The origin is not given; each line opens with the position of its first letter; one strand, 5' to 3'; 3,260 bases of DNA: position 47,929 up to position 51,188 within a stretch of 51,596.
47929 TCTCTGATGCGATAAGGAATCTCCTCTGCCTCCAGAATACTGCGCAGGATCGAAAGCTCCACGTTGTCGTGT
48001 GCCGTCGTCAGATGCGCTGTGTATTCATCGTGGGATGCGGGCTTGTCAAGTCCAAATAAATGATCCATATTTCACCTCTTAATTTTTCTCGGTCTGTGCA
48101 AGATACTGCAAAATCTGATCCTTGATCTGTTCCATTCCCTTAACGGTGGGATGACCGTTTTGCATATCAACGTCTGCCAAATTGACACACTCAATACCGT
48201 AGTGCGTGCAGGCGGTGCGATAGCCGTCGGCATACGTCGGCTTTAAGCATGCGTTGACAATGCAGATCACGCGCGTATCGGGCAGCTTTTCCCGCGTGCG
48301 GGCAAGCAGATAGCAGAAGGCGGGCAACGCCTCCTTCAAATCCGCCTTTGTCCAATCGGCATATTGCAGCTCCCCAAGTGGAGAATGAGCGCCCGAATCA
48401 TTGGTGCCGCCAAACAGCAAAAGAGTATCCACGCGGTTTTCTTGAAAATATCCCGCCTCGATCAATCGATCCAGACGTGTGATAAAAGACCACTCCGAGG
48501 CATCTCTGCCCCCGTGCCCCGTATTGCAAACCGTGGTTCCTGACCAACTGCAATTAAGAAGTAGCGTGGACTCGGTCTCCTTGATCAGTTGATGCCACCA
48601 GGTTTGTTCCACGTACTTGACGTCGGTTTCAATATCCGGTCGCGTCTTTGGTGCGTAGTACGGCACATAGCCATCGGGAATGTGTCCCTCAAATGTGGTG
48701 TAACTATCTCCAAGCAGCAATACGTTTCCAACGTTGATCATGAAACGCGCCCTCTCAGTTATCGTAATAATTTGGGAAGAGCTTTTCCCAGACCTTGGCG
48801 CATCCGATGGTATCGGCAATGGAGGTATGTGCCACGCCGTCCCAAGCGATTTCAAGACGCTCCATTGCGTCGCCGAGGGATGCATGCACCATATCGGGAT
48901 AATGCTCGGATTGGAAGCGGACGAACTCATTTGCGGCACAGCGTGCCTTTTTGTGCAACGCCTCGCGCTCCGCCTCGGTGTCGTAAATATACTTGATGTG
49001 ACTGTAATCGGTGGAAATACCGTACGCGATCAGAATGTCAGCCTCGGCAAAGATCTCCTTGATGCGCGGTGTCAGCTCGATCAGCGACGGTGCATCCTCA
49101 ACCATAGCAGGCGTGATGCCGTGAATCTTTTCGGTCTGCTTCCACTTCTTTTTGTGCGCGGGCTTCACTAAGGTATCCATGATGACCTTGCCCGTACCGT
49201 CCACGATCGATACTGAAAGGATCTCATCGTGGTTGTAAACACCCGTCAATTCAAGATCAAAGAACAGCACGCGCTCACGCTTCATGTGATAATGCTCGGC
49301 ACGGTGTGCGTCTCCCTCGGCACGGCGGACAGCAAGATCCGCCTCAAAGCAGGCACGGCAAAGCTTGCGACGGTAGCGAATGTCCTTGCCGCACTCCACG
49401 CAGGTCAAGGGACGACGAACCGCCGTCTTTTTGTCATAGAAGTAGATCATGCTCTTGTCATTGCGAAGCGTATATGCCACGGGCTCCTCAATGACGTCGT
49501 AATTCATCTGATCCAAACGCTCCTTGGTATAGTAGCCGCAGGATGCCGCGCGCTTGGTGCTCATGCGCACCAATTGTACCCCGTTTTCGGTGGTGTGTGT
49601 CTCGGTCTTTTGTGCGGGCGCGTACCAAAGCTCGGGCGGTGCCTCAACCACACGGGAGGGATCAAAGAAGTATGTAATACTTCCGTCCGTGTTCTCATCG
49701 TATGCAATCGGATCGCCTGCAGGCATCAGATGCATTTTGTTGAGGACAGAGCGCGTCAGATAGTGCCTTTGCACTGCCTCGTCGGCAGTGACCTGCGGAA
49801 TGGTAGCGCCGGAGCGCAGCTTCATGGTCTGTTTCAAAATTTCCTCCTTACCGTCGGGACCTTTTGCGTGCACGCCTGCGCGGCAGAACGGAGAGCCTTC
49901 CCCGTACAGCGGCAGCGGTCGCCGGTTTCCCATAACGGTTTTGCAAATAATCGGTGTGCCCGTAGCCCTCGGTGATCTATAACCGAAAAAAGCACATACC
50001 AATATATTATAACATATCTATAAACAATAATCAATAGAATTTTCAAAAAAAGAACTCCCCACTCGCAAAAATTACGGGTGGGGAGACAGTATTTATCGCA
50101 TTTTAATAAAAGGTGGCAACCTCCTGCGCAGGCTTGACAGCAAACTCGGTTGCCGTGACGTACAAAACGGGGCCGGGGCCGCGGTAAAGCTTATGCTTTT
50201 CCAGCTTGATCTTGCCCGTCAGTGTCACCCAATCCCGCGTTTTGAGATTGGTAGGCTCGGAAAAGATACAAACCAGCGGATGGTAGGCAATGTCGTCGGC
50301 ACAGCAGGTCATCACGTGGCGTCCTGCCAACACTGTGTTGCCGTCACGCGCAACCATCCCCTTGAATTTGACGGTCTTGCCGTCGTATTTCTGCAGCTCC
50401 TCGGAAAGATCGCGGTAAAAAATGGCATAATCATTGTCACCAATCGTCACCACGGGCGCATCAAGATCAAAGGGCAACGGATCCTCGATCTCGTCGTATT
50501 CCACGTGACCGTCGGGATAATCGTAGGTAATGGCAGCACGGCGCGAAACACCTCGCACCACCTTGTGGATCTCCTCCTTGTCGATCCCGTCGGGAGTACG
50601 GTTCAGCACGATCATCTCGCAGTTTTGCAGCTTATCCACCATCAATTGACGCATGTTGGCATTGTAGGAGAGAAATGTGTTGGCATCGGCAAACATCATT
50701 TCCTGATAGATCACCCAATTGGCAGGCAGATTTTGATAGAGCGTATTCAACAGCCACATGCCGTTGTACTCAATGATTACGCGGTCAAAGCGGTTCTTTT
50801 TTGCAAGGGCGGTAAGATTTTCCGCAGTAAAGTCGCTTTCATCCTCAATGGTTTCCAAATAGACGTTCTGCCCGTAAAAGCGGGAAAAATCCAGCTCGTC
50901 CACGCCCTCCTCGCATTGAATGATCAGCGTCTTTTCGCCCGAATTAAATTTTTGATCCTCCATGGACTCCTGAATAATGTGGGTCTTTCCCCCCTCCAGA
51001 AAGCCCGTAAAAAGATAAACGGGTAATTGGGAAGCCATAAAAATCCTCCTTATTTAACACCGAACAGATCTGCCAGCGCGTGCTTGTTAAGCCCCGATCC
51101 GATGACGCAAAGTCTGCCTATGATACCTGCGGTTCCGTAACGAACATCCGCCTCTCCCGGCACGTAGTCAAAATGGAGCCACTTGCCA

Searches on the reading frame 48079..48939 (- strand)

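Call 60: search_protein_families(library=pfam, proteins=[window:48079-48939:-], max_evalue=0.001)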
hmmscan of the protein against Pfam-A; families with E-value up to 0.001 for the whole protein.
window:48079-48939:- (286 aa): 2 families
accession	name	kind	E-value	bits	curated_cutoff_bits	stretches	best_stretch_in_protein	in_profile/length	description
PF16255.11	Lipase_GDSL_lke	-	8e-49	166.2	29.2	1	73-279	3-202/203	GDSL-like Lipase/Acylhydrolase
PF13472.12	Lipase_GDSL_2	-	1.5e-07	32.5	32.9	1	76-264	2-171/178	GDSL-like Lipase/Acylhydrolase family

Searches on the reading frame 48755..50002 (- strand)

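Call 60: search_protein_families(library=pfam, proteins=[window:48755-50002:-], max_evalue=0.001)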
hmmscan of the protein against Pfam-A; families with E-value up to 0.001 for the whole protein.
window:48755-50002:- (415 aa): 1 family
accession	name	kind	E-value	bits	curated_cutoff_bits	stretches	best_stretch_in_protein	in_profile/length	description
PF00929.31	RNase_T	-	2e-15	58.1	24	1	247-404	2-163/164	Exonuclease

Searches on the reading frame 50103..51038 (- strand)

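Call 60: search_protein_families(library=pfam, proteins=[window:50103-51038:-], max_evalue=0.001)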
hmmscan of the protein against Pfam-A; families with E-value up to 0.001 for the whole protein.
window:50103-51038:- (311 aa): 2 families
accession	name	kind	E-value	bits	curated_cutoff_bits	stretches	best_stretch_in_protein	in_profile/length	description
PF21537.2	DUF1980_C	-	8.9e-17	61.5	25.9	1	194-305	21-136/141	DUF1980 C-terminal domain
PF02492.25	cobW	-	3.6e-08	33.6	20.7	1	6-163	1-167/180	CobW/HypB/UreG, nucleotide-binding domain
